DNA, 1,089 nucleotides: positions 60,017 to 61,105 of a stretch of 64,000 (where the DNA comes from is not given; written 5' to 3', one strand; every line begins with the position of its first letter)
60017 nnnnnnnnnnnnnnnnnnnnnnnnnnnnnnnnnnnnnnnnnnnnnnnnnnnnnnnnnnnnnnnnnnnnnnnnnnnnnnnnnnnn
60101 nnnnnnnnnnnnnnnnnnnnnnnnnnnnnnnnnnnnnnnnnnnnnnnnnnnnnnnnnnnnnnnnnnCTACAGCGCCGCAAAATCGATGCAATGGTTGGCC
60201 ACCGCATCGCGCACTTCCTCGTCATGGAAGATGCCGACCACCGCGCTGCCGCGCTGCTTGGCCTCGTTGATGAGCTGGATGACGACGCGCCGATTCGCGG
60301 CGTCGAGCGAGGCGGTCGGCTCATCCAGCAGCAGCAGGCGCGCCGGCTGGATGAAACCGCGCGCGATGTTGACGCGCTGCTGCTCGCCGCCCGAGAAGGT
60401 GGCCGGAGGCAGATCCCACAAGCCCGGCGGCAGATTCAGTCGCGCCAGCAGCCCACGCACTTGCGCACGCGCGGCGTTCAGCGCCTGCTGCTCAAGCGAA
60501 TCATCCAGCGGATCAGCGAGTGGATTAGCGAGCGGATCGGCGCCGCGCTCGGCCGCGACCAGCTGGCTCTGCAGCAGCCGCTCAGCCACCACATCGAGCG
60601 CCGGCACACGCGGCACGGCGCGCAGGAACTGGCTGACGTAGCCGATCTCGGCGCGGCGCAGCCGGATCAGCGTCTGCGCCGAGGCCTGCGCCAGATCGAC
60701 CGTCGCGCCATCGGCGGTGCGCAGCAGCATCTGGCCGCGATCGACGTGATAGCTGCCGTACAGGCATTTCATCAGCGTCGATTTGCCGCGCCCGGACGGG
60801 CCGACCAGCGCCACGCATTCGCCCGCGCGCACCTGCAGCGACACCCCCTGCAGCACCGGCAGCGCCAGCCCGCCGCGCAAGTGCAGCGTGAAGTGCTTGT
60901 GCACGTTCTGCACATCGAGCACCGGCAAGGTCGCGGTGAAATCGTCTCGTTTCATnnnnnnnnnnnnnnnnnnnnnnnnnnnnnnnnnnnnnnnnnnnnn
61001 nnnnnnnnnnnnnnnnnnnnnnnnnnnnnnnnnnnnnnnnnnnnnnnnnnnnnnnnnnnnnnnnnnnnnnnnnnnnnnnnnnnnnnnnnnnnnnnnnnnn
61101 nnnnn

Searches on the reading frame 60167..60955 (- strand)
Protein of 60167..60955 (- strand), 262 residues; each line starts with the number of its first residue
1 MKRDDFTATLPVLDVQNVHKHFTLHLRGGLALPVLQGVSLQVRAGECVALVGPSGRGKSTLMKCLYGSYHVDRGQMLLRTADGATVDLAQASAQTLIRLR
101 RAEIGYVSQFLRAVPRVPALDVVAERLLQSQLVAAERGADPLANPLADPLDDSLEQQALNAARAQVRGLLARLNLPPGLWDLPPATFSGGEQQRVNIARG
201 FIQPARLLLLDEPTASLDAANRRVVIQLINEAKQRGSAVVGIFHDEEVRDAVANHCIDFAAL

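Call 12: search_protein_families(library=pfam, proteins=[window:60170-60955:-], max_evalue=0.01)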
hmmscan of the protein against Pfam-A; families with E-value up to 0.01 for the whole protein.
window:60170-60955:- (262 aa): 7 families
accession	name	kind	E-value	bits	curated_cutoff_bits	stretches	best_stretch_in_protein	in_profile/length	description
PF00005.33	ABC_tran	-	1.5e-28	100.5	25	1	35-215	1-137/137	ABC transporter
PF13304.12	AAA_21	-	1.2e-06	29.3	27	0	170-239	221-293/304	AAA domain, putative AbiEii toxin, Type IV TA system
PF02463.25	SMC_N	-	9.2e-06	25.7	40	1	178-251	135-205/220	RecF/RecN/SMC N terminal domain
PF13191.12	AAA_16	-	0.0002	22.3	32.6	1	42-168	19-122/167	AAA ATPase domain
PF13401.12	AAA_22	-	0.0049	17.6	27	0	46-81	6-42/130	AAA domain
PF03193.22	RsgA_GTPase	-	0.005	17.1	30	1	45-74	106-135/174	RsgA GTPase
PF13555.12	AAA_29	-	0.0094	16.1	27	0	39-62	16-39/61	P-loop containing region of AAA domain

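Call 29: find_encoding_contigs(protein=window:60167-60955:-, flank=10000, max_places=10)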
Protein window:60167-60955:- (262 aa): no gene with exactly this product is on record in the collection.
